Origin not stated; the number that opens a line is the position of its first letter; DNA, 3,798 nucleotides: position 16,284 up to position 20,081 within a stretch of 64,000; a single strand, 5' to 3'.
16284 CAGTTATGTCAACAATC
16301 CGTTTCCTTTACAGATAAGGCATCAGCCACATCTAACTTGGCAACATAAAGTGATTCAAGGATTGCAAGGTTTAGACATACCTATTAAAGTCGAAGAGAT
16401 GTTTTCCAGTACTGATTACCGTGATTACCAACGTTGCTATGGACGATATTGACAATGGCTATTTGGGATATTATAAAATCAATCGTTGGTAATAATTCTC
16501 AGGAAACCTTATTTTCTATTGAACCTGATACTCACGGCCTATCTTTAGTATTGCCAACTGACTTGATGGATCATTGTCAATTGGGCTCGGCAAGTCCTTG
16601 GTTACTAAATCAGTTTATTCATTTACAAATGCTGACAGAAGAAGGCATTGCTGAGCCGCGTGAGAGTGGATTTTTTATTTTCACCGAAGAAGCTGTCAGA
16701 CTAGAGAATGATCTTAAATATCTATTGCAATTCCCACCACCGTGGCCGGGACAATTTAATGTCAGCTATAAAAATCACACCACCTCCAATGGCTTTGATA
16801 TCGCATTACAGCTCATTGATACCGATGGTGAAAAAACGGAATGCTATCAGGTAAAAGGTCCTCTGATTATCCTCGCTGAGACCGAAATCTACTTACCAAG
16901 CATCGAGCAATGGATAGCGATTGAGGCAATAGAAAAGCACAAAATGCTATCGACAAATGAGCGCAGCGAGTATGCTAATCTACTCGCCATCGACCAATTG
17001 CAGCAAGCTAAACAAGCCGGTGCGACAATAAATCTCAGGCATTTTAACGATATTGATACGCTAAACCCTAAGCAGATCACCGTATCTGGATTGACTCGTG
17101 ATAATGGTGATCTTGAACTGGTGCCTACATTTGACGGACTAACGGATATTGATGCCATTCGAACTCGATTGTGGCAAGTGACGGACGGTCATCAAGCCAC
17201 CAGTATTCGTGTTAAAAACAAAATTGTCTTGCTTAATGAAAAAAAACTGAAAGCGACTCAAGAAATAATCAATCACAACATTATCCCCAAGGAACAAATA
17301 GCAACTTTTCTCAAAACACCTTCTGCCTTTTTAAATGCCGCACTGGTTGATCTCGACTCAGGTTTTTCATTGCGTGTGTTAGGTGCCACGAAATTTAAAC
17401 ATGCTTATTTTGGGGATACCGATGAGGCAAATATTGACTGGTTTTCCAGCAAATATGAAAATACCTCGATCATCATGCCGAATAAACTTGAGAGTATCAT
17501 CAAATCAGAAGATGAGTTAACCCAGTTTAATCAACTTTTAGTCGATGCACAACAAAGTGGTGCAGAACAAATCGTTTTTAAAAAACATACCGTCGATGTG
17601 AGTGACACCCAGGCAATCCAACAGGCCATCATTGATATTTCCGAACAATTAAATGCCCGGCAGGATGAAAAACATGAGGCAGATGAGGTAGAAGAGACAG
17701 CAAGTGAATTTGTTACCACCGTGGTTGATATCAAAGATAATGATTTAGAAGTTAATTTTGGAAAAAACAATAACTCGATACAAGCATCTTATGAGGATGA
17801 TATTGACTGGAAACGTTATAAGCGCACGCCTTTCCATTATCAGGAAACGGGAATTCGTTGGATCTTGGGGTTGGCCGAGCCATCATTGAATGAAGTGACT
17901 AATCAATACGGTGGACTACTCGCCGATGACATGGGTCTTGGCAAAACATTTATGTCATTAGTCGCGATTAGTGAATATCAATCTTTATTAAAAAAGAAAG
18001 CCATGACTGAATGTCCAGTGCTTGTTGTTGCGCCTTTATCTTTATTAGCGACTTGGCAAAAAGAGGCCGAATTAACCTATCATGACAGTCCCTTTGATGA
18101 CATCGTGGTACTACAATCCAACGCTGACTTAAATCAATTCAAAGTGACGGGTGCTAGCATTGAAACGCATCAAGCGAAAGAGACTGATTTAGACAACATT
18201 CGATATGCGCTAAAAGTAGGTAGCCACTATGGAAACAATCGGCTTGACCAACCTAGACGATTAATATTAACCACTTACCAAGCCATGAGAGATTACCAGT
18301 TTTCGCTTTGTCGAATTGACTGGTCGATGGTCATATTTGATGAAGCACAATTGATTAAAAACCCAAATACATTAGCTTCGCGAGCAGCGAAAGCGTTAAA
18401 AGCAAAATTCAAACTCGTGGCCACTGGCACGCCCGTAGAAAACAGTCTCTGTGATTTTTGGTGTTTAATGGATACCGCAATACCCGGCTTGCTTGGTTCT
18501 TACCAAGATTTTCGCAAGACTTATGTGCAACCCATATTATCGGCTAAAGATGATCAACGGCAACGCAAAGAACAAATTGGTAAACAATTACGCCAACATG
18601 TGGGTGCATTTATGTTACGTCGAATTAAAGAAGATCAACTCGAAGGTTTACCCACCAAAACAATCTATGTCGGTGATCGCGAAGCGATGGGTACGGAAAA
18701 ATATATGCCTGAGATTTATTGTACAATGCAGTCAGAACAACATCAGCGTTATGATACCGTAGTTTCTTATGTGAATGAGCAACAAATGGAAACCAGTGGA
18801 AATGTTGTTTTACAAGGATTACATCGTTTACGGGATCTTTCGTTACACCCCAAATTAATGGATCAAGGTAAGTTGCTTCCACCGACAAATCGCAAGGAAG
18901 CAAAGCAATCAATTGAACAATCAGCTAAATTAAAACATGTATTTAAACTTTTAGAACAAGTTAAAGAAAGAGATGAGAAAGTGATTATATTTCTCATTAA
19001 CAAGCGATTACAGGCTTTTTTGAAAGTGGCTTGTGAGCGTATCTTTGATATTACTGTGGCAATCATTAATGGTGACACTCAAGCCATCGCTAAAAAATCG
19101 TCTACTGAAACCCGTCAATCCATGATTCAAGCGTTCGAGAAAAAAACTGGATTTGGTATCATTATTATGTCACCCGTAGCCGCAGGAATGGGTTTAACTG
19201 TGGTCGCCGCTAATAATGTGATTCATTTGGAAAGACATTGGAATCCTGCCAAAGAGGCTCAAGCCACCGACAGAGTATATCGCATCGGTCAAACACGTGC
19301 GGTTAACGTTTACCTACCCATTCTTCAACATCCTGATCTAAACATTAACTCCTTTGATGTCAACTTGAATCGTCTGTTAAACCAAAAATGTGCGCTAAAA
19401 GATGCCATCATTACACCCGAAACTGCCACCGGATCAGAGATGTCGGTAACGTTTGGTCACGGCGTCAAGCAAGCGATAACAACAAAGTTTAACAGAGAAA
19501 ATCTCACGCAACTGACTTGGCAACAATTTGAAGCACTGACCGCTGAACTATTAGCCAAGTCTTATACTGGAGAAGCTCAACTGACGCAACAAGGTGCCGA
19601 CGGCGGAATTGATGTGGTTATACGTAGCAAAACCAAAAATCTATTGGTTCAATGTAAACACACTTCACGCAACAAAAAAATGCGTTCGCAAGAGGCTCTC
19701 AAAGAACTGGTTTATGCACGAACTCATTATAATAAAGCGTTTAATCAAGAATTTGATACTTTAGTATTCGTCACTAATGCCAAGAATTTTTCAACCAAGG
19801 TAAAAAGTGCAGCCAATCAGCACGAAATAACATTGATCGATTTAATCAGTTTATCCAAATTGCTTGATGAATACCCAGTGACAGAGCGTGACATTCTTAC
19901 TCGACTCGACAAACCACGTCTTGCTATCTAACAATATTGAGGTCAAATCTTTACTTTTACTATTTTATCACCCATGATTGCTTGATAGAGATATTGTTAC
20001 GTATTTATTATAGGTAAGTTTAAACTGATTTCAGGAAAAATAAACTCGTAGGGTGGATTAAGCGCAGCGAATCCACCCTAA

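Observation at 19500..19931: ZorD-like helicase carries a C-terminal Mrr-type PD-(D/E)xK nuclease module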

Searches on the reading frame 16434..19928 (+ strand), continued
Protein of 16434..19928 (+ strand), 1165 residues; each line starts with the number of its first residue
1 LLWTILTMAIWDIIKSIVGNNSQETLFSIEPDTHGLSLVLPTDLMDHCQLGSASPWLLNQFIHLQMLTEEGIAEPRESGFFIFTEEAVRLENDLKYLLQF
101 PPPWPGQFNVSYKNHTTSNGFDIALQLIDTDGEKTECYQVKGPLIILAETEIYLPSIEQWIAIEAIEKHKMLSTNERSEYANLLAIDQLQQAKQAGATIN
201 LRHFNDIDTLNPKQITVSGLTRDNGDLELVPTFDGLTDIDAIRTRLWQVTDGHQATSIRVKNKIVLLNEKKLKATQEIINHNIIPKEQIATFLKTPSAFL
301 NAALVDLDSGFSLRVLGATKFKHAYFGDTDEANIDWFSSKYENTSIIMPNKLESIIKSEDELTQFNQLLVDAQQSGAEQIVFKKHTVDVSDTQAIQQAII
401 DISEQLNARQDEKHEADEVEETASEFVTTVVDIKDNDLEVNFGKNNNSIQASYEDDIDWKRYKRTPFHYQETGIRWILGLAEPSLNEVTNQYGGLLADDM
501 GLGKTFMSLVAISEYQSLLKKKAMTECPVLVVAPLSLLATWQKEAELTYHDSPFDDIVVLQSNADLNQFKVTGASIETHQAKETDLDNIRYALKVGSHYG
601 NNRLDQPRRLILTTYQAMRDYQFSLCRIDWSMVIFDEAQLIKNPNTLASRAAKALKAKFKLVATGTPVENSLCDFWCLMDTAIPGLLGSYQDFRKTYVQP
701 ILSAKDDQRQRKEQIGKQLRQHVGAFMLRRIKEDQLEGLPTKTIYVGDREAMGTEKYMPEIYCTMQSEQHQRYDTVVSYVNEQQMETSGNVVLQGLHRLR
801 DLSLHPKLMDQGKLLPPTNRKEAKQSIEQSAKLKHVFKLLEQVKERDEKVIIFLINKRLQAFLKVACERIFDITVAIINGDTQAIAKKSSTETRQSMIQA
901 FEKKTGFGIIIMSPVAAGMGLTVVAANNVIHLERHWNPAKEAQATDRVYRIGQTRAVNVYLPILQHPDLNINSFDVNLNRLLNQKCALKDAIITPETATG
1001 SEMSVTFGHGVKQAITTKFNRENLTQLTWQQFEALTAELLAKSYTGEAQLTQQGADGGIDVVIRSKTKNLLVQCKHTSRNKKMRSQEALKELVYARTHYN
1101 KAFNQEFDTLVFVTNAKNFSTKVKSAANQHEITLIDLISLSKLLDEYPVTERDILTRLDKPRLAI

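Call 71: search_protein_families(library=padloc, proteins=[L015:17-1774:+, L015:1784-2500:+, L015:2500-4131:+, L015:4138-7908:+, L013:2-1702:+, L013:1706-2413:+, L013:2413-4221:+, L013:4234-7971:+, L005:5255-8500:+], max_evalue=1e-10)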
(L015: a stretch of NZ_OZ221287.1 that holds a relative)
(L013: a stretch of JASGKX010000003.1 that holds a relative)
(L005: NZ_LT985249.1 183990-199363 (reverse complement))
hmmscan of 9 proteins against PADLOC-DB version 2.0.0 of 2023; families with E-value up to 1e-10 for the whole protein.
L015:17-1774:+ (586 aa): 9 families
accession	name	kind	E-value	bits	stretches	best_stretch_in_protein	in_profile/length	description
PDLC00598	ZorA1|ZorA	-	9.1e-230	762.5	1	1-585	79-662/663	MotA/ExbB/TolQ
PDLC00599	ZorA1|ZorA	-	2.6e-130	434.1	1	2-584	78-627/631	MotA/ExbB/TolQ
PDLC00603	ZorA1|ZorA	-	1e-116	389.3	2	2-288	82-377/727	MotA/ExbB/TolQ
PDLC00601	ZorA1|ZorA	-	4.4e-24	83.1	1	25-573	109-637/699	MotA/ExbB/TolQ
PDLC00640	ZorA2|ZorA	-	5.1e-15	53.2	0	41-133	35-123/590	MotA/ExbB/TolQ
PDLC00602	ZorA1|ZorA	-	3.7e-14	50.4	1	55-580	132-626/648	MotA/ExbB/TolQ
PDLC00600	ZorA1|ZorA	-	1.3e-12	45.2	1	2-580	100-665/677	MotA/ExbB/TolQ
PDLC00638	ZorA2|ZorA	-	6.6e-12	43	0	42-167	37-164/545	MotA/ExbB/TolQ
PDLC00637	ZorA2|ZorA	-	1.4e-11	41.9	0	47-408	37-394/420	MotA/ExbB/TolQ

L015:1784-2500:+ (239 aa): 4 families
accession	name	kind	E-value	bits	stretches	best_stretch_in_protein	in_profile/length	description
PDLC00611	ZorB1|ZorB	-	9.2e-88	292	1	1-237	1-238/240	MotB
PDLC00609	ZorB1|ZorB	-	5.3e-27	92.8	1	12-216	10-218/232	MotB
PDLC00641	ZorB2|ZorB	-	4e-17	60.7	1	14-209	10-219/238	MotB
PDLC00608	ZorB1|ZorB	-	2.3e-11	41.5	1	10-65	7-69/243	MotB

L015:2500-4131:+ (544 aa): 5 families
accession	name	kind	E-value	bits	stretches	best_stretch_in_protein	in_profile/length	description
PDLC00625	ZorC1|ZorC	-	1.2e-224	745.1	1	3-544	2-551/551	EH signature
PDLC00613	ZorC1|ZorC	-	7e-127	422.5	1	19-485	19-469/570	EH signature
PDLC00616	ZorC1|ZorC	-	9.1e-63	210.8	1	43-483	46-474/575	EH signature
PDLC00624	ZorC1|ZorC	-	4.3e-47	159.2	1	31-533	33-547/560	EH signature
PDLC00614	ZorC1|ZorC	-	4.6e-31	106.1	1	117-477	119-448/465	EH signature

L015:4138-7908:+ (1257 aa): 23 families
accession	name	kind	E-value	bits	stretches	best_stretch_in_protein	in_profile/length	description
PDLC00632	ZorD1|ZorD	-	0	1493.1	1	17-1100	15-1096/1101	"SWI2/SNF2 helicase, Mrr-like nuclease"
PDLC02854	DpdE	-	4.8e-245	814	1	43-1096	29-1074/1083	DpdE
PDLC00631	ZorD1|ZorD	-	3e-212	705.4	2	422-1243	271-1067/1071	"SWI2/SNF2 helicase, Mrr-like nuclease"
PDLC00634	ZorD1|ZorD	-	2e-165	550.4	1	434-1098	336-982/1208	"SWI2/SNF2 helicase, Mrr-like nuclease"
PDLC00629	ZorD1|ZorD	-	4.8e-157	522.6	1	433-1089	333-960/1012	"SWI2/SNF2 helicase, Mrr-like nuclease"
PDLC00633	ZorD1|ZorD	-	2.5e-150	500.4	1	427-1082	289-883/908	"SWI2/SNF2 helicase, Mrr-like nuclease"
PDLC00628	ZorD1|ZorD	-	2.1e-132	441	2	552-1058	470-945/1171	"SWI2/SNF2 helicase, Mrr-like nuclease"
PDLC00627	ZorD1|ZorD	-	6.2e-128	426.3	2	721-1080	608-985/1006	"SWI2/SNF2 helicase, Mrr-like nuclease"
PDLC00630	ZorD1|ZorD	-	8.2e-85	283.9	1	601-1209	131-768/817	"SWI2/SNF2 helicase, Mrr-like nuclease"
PDLC02842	DpdE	-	3.3e-81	271.5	1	597-1084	701-1151/1176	DpdE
PDLC02850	DpdE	-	6.1e-67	224.4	1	589-1087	797-1245/1282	DpdE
PDLC02849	DpdE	-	1.4e-62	210.1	1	595-1094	398-846/857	DpdE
PDLC02845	DpdE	-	4.2e-60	201.7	1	597-1098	843-1287/1293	DpdE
PDLC02851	DpdE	-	1.7e-53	179.8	1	595-1090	595-1041/1055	DpdE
PDLC02848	DpdE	-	2.1e-39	133.2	1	589-953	349-674/856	DpdE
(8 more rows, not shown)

L013:2-1702:+ (567 aa): 7 families
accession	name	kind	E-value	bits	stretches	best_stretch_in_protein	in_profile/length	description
PDLC00598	ZorA1|ZorA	-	6.7e-203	673.7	1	2-560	124-660/663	MotA/ExbB/TolQ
PDLC00599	ZorA1|ZorA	-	1.4e-140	467.9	1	2-562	122-628/631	MotA/ExbB/TolQ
PDLC00603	ZorA1|ZorA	-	2.9e-107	358.1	2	2-289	126-401/727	MotA/ExbB/TolQ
PDLC00601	ZorA1|ZorA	-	4e-16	56.8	1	9-530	138-646/699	MotA/ExbB/TolQ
PDLC00637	ZorA2|ZorA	-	2.1e-14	51.2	0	6-396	41-383/420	MotA/ExbB/TolQ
PDLC00602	ZorA1|ZorA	-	1.8e-13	48.2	0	11-401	133-515/648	MotA/ExbB/TolQ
PDLC00600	ZorA1|ZorA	-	8.8e-13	45.7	0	2-521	136-633/677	MotA/ExbB/TolQ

L013:1706-2413:+ (236 aa): 6 families
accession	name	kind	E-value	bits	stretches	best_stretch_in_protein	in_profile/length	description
PDLC00611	ZorB1|ZorB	-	4.6e-103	342.1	1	2-235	1-238/240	MotB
PDLC00609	ZorB1|ZorB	-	2.2e-33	113.7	1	12-214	9-216/232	MotB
PDLC00641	ZorB2|ZorB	-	1e-21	75.7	1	10-212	5-222/238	MotB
PDLC00608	ZorB1|ZorB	-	9.1e-17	59.2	1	11-209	7-222/243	MotB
PDLC00610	ZorB1|ZorB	-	2.4e-14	51.5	1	12-212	7-234/254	MotB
PDLC00612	ZorB1|ZorB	-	2.4e-12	45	0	48-212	82-266/293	MotB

L013:2413-4221:+ (603 aa): 6 families
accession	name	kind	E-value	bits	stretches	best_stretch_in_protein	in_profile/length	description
PDLC00613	ZorC1|ZorC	-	2.8e-198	658.2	1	11-601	13-568/570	EH signature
PDLC00625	ZorC1|ZorC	-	8.3e-137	455.1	1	3-601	4-550/551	EH signature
PDLC00616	ZorC1|ZorC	-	4.6e-75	251.4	1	71-601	77-572/575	EH signature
PDLC00624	ZorC1|ZorC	-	9e-53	178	1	26-594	37-550/560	EH signature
PDLC00614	ZorC1|ZorC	-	2.8e-35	120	1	64-457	71-444/465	EH signature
PDLC00622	ZorC1|ZorC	-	1.1e-11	42.3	1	265-400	267-401/462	EH signature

L013:4234-7971:+ (1246 aa): 22 families
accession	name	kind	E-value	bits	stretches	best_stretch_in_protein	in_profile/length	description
PDLC00632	ZorD1|ZorD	-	0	1478.3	1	13-1090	20-1096/1101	"SWI2/SNF2 helicase, Mrr-like nuclease"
PDLC02854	DpdE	-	1.3e-235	782.8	1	46-1088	48-1076/1083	DpdE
PDLC00631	ZorD1|ZorD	-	9.5e-211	700.4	2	408-1234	270-1067/1071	"SWI2/SNF2 helicase, Mrr-like nuclease"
PDLC00634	ZorD1|ZorD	-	2.7e-154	513.6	1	423-1075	338-970/1208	"SWI2/SNF2 helicase, Mrr-like nuclease"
PDLC00629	ZorD1|ZorD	-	2.9e-152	506.8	1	421-1077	334-958/1012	"SWI2/SNF2 helicase, Mrr-like nuclease"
PDLC00633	ZorD1|ZorD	-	1.4e-145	484.6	2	416-1073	291-884/908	"SWI2/SNF2 helicase, Mrr-like nuclease"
PDLC00628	ZorD1|ZorD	-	2.2e-131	437.6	1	533-1238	465-1150/1171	"SWI2/SNF2 helicase, Mrr-like nuclease"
PDLC00627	ZorD1|ZorD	-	2.1e-126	421.2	1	422-1072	302-987/1006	"SWI2/SNF2 helicase, Mrr-like nuclease"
PDLC00630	ZorD1|ZorD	-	1.4e-90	303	1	588-1237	129-806/817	"SWI2/SNF2 helicase, Mrr-like nuclease"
PDLC02842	DpdE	-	8.3e-79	263.5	1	587-1074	702-1151/1176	DpdE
PDLC02845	DpdE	-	4.8e-60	201.5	1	587-1084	844-1283/1293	DpdE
PDLC02849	DpdE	-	1.1e-55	187.2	1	587-1075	401-834/857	DpdE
PDLC02850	DpdE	-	2.2e-52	176.2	1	570-1077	790-1245/1282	DpdE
PDLC02851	DpdE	-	3.5e-51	172.1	1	587-1079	598-1040/1055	DpdE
PDLC02848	DpdE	-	7.5e-32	108.2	1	570-862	342-597/856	DpdE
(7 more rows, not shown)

L005:5255-8500:+ (1082 aa): 25 families
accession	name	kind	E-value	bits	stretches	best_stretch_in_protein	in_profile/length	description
PDLC02854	DpdE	-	0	2416.6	1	1-1082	1-1082/1083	DpdE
PDLC00632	ZorD1|ZorD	-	0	1554.7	1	1-1078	1-1096/1101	"SWI2/SNF2 helicase, Mrr-like nuclease"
PDLC00631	ZorD1|ZorD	-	4.5e-208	691.6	2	421-1065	280-913/1071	"SWI2/SNF2 helicase, Mrr-like nuclease"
PDLC00633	ZorD1|ZorD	-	5.3e-164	545.6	2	420-1064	292-887/908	"SWI2/SNF2 helicase, Mrr-like nuclease"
PDLC00629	ZorD1|ZorD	-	5.4e-163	542.3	1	70-1075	75-967/1012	"SWI2/SNF2 helicase, Mrr-like nuclease"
PDLC00634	ZorD1|ZorD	-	4.1e-161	536.2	1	425-1079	337-985/1208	"SWI2/SNF2 helicase, Mrr-like nuclease"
PDLC00627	ZorD1|ZorD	-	5e-131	436.5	1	428-1057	305-984/1006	"SWI2/SNF2 helicase, Mrr-like nuclease"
PDLC00628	ZorD1|ZorD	-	3.1e-126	420.6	1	533-1067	471-975/1171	"SWI2/SNF2 helicase, Mrr-like nuclease"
PDLC02842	DpdE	-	2.5e-84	281.8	1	570-1036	692-1129/1176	DpdE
PDLC00630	ZorD1|ZorD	-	3.9e-78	261.8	1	536-1064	85-648/817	"SWI2/SNF2 helicase, Mrr-like nuclease"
PDLC02849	DpdE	-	3.9e-67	225.1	1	562-1064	385-835/857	DpdE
PDLC02845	DpdE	-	1.3e-64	216.6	1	569-1076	835-1287/1293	DpdE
PDLC02850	DpdE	-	3.8e-63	211.9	1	542-1062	769-1242/1282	DpdE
PDLC02851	DpdE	-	2.5e-54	182.5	1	549-1036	569-1013/1055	DpdE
PDLC02848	DpdE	-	3.8e-44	148.9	1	539-929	318-672/856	DpdE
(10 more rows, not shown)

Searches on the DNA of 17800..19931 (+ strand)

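Call 40: search_dna_similar(query=window:17800-19931:+, collection=ecoli_genomes, mode=distant, max_rows=10, max_evalue=0.001)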
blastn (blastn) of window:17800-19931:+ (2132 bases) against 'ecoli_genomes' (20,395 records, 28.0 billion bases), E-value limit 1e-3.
No match.
